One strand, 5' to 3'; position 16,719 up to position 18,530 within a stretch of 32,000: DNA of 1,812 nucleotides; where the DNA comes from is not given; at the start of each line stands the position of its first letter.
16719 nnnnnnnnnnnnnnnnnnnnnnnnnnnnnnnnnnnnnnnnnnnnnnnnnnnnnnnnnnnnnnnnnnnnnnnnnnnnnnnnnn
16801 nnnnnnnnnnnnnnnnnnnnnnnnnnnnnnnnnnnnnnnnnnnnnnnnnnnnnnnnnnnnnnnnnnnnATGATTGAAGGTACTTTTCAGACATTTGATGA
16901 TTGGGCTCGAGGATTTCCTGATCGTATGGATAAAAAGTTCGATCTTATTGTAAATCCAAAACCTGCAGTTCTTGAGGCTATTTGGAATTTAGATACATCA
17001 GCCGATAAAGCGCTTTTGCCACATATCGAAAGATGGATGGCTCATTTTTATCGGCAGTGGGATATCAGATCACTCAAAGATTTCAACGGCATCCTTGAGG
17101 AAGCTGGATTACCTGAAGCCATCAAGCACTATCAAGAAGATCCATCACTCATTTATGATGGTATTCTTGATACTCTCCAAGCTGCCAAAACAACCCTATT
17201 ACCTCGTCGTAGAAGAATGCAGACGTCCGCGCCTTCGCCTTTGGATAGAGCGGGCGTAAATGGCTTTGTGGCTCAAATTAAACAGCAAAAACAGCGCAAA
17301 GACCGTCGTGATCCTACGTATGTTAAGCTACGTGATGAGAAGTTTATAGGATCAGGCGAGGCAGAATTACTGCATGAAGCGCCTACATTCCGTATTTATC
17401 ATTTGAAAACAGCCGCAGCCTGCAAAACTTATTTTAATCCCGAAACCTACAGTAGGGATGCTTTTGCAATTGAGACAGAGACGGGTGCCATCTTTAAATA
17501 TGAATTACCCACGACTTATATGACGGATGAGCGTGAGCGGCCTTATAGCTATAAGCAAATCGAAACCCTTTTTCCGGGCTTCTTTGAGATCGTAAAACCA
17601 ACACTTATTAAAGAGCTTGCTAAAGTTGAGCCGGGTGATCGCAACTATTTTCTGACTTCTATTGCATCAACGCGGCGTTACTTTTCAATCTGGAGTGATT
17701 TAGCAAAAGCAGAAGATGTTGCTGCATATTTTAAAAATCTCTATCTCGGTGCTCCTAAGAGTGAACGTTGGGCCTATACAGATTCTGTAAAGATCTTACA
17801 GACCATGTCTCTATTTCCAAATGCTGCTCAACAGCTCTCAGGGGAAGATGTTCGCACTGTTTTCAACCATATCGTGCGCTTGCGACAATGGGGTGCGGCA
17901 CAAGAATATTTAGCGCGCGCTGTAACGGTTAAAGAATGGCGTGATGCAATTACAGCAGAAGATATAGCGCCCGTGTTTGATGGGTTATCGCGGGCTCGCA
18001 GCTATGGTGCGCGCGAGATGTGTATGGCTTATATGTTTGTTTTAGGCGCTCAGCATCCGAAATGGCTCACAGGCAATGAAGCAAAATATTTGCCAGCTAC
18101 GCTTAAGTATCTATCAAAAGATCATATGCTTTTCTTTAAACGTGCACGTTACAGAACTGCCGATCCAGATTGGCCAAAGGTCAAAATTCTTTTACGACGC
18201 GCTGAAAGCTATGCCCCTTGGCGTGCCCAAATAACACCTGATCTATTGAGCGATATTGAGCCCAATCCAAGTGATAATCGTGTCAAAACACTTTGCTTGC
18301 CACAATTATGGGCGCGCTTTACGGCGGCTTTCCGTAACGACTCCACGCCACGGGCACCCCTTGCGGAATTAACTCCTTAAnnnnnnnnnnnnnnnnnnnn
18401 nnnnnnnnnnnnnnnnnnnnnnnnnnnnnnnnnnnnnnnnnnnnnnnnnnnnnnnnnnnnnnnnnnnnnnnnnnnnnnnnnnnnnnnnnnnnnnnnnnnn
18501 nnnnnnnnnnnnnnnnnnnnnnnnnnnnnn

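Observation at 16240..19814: Three-gene orphan cluster sits where rpoB-rpoC normally follow rplL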

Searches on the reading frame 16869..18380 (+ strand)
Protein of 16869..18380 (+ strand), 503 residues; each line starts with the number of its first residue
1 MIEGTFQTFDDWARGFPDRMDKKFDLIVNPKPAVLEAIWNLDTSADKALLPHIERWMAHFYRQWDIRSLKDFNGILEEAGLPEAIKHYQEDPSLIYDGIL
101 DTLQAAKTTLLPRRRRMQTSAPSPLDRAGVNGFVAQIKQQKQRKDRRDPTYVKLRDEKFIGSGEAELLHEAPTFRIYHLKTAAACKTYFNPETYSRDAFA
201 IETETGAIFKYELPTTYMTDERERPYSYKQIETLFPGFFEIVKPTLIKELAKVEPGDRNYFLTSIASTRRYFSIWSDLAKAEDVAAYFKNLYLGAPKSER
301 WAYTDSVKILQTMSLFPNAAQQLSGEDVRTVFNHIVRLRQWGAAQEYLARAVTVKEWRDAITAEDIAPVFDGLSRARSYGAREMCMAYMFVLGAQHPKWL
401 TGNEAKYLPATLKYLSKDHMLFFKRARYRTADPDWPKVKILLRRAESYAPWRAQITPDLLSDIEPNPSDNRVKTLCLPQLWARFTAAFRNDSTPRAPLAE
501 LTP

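Call 3: search_protein_families(library=pfam, proteins=[window:16869-18380:+], max_evalue=1)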
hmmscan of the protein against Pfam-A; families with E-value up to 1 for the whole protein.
window:16869-18380:+ (503 aa): 0 families

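Call 4: search_protein_families(library=ncbifam, proteins=[window:16869-18380:+], max_evalue=1)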
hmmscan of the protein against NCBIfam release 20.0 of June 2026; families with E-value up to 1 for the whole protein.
window:16869-18380:+ (503 aa): 0 families

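Call 6: search_protein_families(library=phrogs, proteins=[window:16869-18380:+], max_evalue=1)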
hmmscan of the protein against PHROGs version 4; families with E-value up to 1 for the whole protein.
window:16869-18380:+ (503 aa): 1 family
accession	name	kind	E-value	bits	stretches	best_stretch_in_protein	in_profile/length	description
phrog_14886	-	unknown function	0.07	14.1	1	350-408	57-116/177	-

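Call 7: search_protein_families(library=padloc, proteins=[window:16869-18380:+], max_evalue=1)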
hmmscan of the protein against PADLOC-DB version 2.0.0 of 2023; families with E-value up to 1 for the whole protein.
window:16869-18380:+ (503 aa): 0 families

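Call 10: find_homologous_proteins(query=window:16869-18377:+)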
Query window:16869-18377:+: 8000 candidates shared short words with the query, none scored E <= 0.001.

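Call 12: find_related_loci(query=window:16869-18377:+, collection=genome_contigs, flank=10000)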
Query window:16869-18377:+ (503 aa) in genome_contigs; peptide patterns used: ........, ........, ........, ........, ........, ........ (x = any residue, [..] = any of these).
56 stretches matched a pattern, but none encodes a relative of the query by tblastn (E <= 1e-3).

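Call 31: search_solved_structures(query=window:16869-18377:+, max_evalue=10)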
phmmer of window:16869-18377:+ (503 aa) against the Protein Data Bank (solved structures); distinct sequences matched with E-value up to 10: 2.
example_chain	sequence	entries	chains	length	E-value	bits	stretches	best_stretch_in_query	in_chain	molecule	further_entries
3kae_A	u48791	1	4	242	1.3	10.9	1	238-278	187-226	Possible protein of nuclear scaffold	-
1zan_L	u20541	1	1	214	1.6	10.6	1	271-326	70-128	Fab AD11 Light Chain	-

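Call 35: predict_structure(protein=window:16869-18377:+)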
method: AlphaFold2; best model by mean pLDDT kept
length: 503 residues; sequences in the alignment: 1
mean_pLDDT: 49.1   pTM: 0.38
mean pLDDT of the five models: 49.1, 44.3, 40.6, 39.2, 34.2
residues with pLDDT >= 90: 0; 70-90: 44; 50-70: 167; < 50: 292
segments of 3 or more residues with pLDDT < 50: 1-69, 79-81, 90-152, 191-195, 213-227, 229-231, 253-270, 272-275, 299-303, 408-503
pLDDT, mean of each block of 10 residues (from residue 1): 39 38 38 47 45 45 47 53 50 41 34 28 31 35 36 51 67 65 59 55 59 42 43 52 55 48 44 51 59 51 51 56 77 74 69 74 79 62 58 60 53 47 43 42 39 33 32 34 35 32 27
secondary structure, 60 per line:
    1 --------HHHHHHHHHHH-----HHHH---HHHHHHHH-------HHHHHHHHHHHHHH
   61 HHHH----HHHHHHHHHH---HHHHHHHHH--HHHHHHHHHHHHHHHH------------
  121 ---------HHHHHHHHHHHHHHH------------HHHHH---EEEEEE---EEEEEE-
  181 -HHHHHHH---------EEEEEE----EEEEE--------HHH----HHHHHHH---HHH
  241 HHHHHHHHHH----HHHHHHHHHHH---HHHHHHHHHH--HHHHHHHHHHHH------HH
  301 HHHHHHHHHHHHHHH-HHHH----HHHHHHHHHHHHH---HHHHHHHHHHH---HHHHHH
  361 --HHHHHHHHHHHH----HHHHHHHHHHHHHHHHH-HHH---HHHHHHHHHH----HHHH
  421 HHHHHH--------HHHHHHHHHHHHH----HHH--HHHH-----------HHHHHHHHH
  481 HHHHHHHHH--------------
elements in order: H9-19 H25-28 H32-39 H47-64 H69-78 H82-90 H93-108 H130-144 H157-161 E165-170 E174-179 H182-188 E198-203 E208-212 H228-234 H238-250 H255-265 H269-278 H281-292 H299-315 H317-320 H325-337 H341-351 H355-360 H363-374 H379-395 H403-412 H417-426 H435-447 H457-460 H472-489
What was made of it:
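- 16869..18380 (+): Gene B, 503 aa. A soluble protein and a member of a rare undescribed family. It has an N-terminal helical part, a small beta region (about aa 154-213) and a C-terminal helical repeat region with about five '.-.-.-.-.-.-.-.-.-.' motifs (aa 273-463). The AF2 single-sequence model is helical from aa 228 to 489, with pLDDT 62-79 only for aa 321-380 (call 35).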

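Call 37: search_protein_representatives(protein=window:16869-18377:+)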
Query: 503 residues. Proteins with E-value up to 0.001 (for the whole library): 9; up to 1e-10: 2; up to 1e-30: 0. The best 9 are listed.
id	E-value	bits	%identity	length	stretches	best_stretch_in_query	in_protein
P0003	1.4e-13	66.9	38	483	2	342-418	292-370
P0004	2.9e-13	65.9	31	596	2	307-474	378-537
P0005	3.3e-08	49.2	28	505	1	203-457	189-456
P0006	1.1e-05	41.0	30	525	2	306-437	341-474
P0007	2.7e-05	39.6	25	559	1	154-486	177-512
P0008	3.1e-05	39.4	32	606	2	309-492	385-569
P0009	4.2e-05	39.0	31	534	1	303-419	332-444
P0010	4.9e-04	35.5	27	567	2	322-461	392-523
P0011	6.7e-04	35.0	32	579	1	309-417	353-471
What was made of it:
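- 16869..18380 (+): Nine remote relatives at E 1e-13 to 7e-4, of 483-606 aa (call 37).
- On B-family (unnamed, 483-606 aa alphaproteobacterial proteins): phmmer E 1e-13 to 7e-4 (call 37).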

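Call 42: search_protein_families(library=pfam, alignment_id=A1, max_evalue=0.1)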
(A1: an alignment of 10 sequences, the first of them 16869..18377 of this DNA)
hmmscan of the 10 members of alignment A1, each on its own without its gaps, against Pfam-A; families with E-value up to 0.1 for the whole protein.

A. member 1, window:16869-18377:+ (503 aa): 0 families

B. families by the number of members that match (of 10 scanned): 2 families
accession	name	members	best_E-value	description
PF24988.1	NEW1_HB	1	0.057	NEW1 helical bundle domain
PF10163.14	EnY2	1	0.065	Transcription factor e(y)2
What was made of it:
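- Closest known: Alpha-solenoid repeat proteins. Different: No Pfam repeat family matches any of the ten family members (call 42).
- There is no eukaryote-like domain (calls 3, 42).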

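Call 43: find_encoding_contigs(protein=P0003, flank=10000)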
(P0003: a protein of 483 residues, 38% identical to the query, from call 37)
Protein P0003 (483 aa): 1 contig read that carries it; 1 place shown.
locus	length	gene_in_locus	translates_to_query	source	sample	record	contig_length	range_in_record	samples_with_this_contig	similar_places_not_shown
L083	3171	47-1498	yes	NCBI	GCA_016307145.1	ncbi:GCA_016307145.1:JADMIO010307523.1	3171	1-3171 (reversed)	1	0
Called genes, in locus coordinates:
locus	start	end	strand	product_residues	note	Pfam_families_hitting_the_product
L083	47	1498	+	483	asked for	-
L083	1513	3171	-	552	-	?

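Call 45: find_encoding_contigs(protein=P0004, flank=10000)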
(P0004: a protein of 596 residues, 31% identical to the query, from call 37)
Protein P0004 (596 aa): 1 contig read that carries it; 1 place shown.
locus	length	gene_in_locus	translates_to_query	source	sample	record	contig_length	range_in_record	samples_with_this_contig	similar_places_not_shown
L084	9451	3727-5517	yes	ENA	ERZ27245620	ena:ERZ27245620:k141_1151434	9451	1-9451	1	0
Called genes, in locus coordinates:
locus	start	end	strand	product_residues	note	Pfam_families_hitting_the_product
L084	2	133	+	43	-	?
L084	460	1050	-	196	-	PF08805:PilS (weak)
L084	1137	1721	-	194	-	PF07963:N_methyl (weak), PF08805:PilS (weak)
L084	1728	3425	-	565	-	PF00990:GGDEF, PF00563:EAL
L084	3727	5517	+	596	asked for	-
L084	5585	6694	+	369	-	PF04613:LpxD (weak), PF14602:Hexapep_2 (faint), PF25087:GMPPB_C (faint), PF00132:Hexapep, PF25084:LbH_EIF2B (weak), PF00132:Hexapep (weak)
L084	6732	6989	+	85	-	PF00550:PP-binding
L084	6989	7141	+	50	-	-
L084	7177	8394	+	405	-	PF00109:ketoacyl-synt, PF02801:Ketoacyl-synt_C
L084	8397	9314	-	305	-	PF00892:EamA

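Call 46: find_encoding_contigs(protein=P0005, flank=10000)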
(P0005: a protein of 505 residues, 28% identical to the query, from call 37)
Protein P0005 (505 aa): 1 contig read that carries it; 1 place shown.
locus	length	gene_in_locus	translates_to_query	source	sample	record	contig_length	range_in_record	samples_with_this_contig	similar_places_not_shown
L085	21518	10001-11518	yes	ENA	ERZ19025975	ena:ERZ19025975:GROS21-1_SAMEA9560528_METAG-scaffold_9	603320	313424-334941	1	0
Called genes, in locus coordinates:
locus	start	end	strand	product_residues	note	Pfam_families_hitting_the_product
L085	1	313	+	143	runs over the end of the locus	PF01124:MAPEG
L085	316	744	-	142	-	PF03100:CcmE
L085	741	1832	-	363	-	PF14559:TPR_19 (faint), PF21033:RMD1-3 (faint), PF13431:TPR_17 (faint), PF23914:TPR_CcmH_CycH, PF00515:TPR_1 (faint), PF07719:TPR_2 (faint), PF13414:TPR_11 (weak), PF13428:TPR_14 (faint), +1 more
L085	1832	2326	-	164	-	PF03918:CcmH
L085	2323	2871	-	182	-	PF00578:AhpC-TSA, PF08534:Redoxin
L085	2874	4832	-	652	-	PF01578:Cytochrom_C_asm, PF16327:CcmF_C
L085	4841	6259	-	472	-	PF01565:FAD_binding_4, PF02913:FAD-oxidase_C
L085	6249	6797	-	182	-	PF03352:Adenine_glyco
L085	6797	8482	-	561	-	PF00753:Lactamase_B, PF12706:Lactamase_B_2, PF22505:RNase_J_b_CASP, PF07521:RMMBL, PF17770:RNase_J_C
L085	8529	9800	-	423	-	PF03109:ABC1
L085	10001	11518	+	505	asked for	-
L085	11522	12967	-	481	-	PF00072:Response_reg, PF00158:Sigma54_activat, PF13191:AAA_16 (weak), PF14532:Sigma54_activ_2, PF07728:AAA_5, PF25601:AAA_lid_14, PF02954:HTH_8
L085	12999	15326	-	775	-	PF19312:NtrY_N, PF00672:HAMP, PF00989:PAS, PF00512:HisKA, PF13581:HATPase_c_2 (weak), PF02518:HATPase_c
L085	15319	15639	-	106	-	PF02954:HTH_8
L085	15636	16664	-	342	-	PF01207:Dus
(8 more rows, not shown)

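Call 47: find_encoding_contigs(protein=P0007, flank=10000)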
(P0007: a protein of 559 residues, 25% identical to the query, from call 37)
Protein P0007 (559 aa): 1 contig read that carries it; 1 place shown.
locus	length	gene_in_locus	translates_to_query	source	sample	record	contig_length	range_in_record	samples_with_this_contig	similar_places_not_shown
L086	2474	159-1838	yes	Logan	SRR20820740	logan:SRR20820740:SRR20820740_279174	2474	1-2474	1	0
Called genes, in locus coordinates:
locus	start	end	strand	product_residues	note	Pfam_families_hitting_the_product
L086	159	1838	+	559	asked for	-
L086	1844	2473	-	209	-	?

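Call 49: search_solved_structures(query=A1, max_evalue=10)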
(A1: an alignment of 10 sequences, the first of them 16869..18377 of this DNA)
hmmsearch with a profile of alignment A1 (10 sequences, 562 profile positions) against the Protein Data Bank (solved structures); distinct sequences matched with E-value up to 10: 2.
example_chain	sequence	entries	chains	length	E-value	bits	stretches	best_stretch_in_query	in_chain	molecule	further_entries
5fuc_E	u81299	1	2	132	0.38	12.6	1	173-259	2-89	VHH6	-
7x2j_B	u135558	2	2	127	1.8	10.4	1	176-259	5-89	Nb70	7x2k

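Call 53: fold_search(model_id=the predicted structure, library=pdb)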
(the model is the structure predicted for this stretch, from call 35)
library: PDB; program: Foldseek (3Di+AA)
matches with E <= 10: 741; with E <= 0.001: 0
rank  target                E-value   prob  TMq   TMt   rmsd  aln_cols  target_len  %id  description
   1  9gyt_l                9.5e-02  0.80  0.17  0.19  16.5       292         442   14  High resolution structure of B. oleracea mitoribosome (released 2025-10-15)
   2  8r0j_D                9.9e-02  0.69  0.16  0.25  16.3       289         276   13  Crystal structure of the retromer complex VPS29/VPS35 with the ligand bis-1,3-phenyl guanylhydrazone, 2a (released 2024-03-27)
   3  9gyt_1v               9.9e-02  0.51  0.14  0.15  24.0       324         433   14  High resolution structure of B. oleracea mitoribosome (released 2025-10-15)
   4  8g9j                  1.4e-01  0.33  0.11  0.20  16.1       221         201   10  Geometrically programmable nanomaterial construction using regularized protein building blocks (released 2024-03-13)
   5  8a22_Xd               1.4e-01  0.30  0.16  0.18  21.5       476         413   12  Structure of the mitochondrial ribosome from Polytomella magna (released 2022-11-16)
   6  9i05_Xr               1.4e-01  0.25  0.12  0.13  16.8       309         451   12  Cryo-EM structure of the large subunit of the mitochondrial ribosome from Toxoplasma gondii (released 2025-06-11)
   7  9qhc_B                2.1e-01  0.33  0.15  0.21  18.0       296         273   12  Crystal structure of 8-repeat CTPR protein with eliminated coordination sites (released 2025-10-22)
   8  8qxd_N                2.2e-01  0.20  0.17  0.12  44.9       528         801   12  Cryo-EM structure of the cross-exon pre-B complex (released 2024-05-22)
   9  8qx8_F                2.5e-01  0.20  0.16  0.09  29.3       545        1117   11  Endosomal membrane tethering complex CORVET (released 2024-07-03)
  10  4xpd_A                2.8e-01  0.23  0.18  0.14  18.0       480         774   12  Crystal structure of yeast N-terminal acetyltransferase NatE (ppGpp) in complex with a bisubstrate (released 2016-07-20)
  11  4xnh_A                3.0e-01  0.20  0.18  0.13  18.8       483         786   13  Crystal structure of yeast N-terminal acetyltransferase NatE (IP6) in complex with a bisubstrate (released 2016-07-20)
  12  9g6k_L4               3.0e-01  0.16  0.12  0.14  22.5       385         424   11  LSU structure derived from the LSU sample of the mitoribosome from T. gondii. (released 2024-12-11)
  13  8r02_C                3.1e-01  0.28  0.14  0.19  15.7       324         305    8  Crystal structure of the retromer complex VPS29/VPS35 with the ligand bis-1,3-phenyl guanylhydrazone, 2a (released 2024-03-27)
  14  5fjy_A                3.4e-01  0.63  0.21  0.34  10.0       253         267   11  Crystal structure of mouse kinesin light chain 2 (residues 161-480) (released 2016-02-24)
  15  7aie_A                3.4e-01  0.41  0.15  0.28  14.1       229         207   13  Crystal structure of a truncated form of the KLC1-TPR domain ([A1-B5] fragment) - Monoclinic crystal form (released 2021-10-06)
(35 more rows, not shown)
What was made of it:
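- The top, non-significant, fold matches are TPR/HEAT-like solenoids (call 53).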

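Call 55: find_encoding_contigs(protein=P0006, flank=10000)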
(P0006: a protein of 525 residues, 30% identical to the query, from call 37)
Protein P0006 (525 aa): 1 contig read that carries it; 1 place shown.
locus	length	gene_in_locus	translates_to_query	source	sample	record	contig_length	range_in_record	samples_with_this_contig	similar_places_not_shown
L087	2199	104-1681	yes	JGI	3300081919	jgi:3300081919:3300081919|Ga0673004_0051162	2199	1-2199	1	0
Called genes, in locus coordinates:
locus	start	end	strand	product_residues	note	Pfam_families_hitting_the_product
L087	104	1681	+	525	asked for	-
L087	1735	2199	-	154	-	?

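Call 56: find_encoding_contigs(protein=P0008, flank=10000)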
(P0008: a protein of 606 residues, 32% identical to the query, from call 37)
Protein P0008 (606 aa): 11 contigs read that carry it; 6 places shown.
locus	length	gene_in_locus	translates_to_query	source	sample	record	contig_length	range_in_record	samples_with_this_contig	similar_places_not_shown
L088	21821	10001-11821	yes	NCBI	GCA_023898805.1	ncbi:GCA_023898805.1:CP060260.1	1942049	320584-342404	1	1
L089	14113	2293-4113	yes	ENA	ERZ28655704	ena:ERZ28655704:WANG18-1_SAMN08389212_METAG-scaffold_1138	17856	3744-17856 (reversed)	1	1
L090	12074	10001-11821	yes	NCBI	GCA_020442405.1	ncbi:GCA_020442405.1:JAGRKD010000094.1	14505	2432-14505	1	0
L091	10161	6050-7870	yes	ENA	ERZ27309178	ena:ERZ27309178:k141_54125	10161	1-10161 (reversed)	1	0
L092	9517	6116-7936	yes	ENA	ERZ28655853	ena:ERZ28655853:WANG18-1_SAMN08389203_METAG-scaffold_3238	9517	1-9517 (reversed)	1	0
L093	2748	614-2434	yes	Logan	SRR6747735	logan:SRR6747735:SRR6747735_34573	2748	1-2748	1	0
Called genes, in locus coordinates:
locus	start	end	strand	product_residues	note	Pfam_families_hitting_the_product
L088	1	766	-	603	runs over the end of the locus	-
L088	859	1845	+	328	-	-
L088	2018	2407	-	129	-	-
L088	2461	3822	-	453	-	PF00768:Peptidase_S11, PF13354:Beta-lactamase2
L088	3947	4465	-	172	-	PF00376:MerR, PF13411:MerR_1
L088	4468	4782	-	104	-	PF00216:Bac_DNA_binding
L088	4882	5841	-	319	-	PF00108:Thiolase_N, PF08545:ACP_syn_III, PF08541:ACP_syn_III_C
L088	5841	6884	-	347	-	PF02504:FA_synthesis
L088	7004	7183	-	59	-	PF01783:Ribosomal_L32p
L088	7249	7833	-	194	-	PF02620:YceD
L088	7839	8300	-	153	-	PF03981:Ubiq_cyt_C_chap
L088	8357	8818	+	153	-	PF04355:BamE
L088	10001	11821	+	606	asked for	-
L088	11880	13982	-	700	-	PF03030:H_PPase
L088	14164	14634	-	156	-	-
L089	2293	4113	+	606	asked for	-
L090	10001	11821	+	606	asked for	-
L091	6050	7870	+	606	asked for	-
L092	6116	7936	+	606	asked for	-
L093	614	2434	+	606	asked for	-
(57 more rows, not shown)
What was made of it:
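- One carrier of a B relative has a small 1.94 Mb genome (call 56).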

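Call 57: find_encoding_contigs(protein=P0009, flank=10000)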
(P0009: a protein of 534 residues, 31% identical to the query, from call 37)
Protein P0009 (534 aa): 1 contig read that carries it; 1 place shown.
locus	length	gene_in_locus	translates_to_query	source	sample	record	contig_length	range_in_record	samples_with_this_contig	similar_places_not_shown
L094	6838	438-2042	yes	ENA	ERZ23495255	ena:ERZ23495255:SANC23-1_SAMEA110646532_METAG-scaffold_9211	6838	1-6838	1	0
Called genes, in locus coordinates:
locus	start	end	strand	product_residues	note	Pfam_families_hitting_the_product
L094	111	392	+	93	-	-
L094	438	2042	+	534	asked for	-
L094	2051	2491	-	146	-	PF02472:ExbD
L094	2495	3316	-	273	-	PF01618:MotA_ExbB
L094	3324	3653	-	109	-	PF03061:4HBT, PF13279:4HBT_2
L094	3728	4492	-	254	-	PF01311:Bac_export_1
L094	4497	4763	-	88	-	PF01313:Bac_export_3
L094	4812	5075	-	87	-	-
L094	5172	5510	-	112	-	PF02049:FliE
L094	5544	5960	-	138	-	PF06429:Flg_bbr_C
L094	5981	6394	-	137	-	PF00460:Flg_bb_rod (weak)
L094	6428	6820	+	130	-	PF01312:Bac_export_2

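Call 58: find_encoding_contigs(protein=P0011, flank=10000)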
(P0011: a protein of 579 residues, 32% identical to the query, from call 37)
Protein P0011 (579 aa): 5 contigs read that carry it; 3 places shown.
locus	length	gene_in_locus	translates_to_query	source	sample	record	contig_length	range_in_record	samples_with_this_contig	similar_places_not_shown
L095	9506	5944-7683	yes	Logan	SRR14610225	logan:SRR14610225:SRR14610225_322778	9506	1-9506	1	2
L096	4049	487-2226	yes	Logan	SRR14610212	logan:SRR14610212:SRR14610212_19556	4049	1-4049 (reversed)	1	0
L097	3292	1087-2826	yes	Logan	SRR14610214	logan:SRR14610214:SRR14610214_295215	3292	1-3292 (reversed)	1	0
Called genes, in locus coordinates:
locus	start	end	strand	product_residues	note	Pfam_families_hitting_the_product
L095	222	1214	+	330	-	PF12849:PBP_like_2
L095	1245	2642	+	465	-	PF07396:Porin_O_P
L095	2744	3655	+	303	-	PF00528:BPD_transp_1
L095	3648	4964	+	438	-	PF11812:DUF3333, PF00528:BPD_transp_1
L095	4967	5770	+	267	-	PF00005:ABC_tran, PF02463:SMC_N (weak), PF13304:AAA_21 (faint)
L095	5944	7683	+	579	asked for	-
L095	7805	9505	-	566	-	?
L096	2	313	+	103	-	?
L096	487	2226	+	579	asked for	-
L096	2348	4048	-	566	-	?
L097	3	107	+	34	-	?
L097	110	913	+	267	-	PF00005:ABC_tran, PF02463:SMC_N (weak), PF13304:AAA_21 (faint)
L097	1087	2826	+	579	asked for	-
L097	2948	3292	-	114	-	?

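Call 65: search_dna_similar(query=window:16869-18377:+, collection=plasmids, mode=protein, max_evalue=0.01, max_rows=10)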
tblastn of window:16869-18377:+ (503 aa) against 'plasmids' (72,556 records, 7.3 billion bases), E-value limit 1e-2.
No match.

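Call 71: search_protein_families(library=ncbifam, alignment_id=A1, max_evalue=0.1)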
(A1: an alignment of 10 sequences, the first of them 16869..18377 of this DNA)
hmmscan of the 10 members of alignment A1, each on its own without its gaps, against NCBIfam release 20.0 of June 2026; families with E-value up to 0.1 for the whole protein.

A. member 1, window:16869-18377:+ (503 aa): 0 families

B. families by the number of members that match (of 10 scanned): 1 family
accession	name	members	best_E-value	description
TIGR00075.1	hypD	1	0.067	hydrogenase formation protein HypD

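Call 85: search_protein_families(library=phrogs, alignment_id=A1, max_evalue=1)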
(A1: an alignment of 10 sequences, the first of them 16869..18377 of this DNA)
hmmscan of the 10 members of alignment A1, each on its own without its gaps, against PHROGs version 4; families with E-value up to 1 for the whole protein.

A. member 1, window:16869-18377:+ (503 aa): 1 family
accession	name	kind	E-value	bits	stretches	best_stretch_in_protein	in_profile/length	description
phrog_14886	-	unknown function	0.07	14.1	1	350-408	57-116/177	-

B. families by the number of members that match (of 10 scanned): 10 families
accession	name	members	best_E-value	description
phrog_32028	-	1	0.044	-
phrog_14886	-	1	0.07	-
phrog_22769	-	1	0.074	-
phrog_37949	-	1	0.081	-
phrog_9628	-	1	0.13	-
phrog_24677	-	1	0.24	-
phrog_23425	-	1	0.27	-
phrog_35163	-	1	0.3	-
phrog_183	-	1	0.34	tail chaperone protein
phrog_32516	-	1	0.6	-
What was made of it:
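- No PADLOC or PHROG match (calls 6, 7, 85).
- Tried and rejected: Pfam, NCBIfam and PHROGs on all ten B-family members also gave nothing (calls 3, 4, 6, 7, 42, 71, 85).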

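Call 89: find_related_loci(query=A2, collection=viral_contigs, flank=5000)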
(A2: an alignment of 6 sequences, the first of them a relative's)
Query A2 (596 aa) in viral_contigs; peptide patterns used: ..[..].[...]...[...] (x = any residue, [..] = any of these).
9 stretches matched a pattern, but none encodes a relative of the query by tblastn (E <= 1e-3).
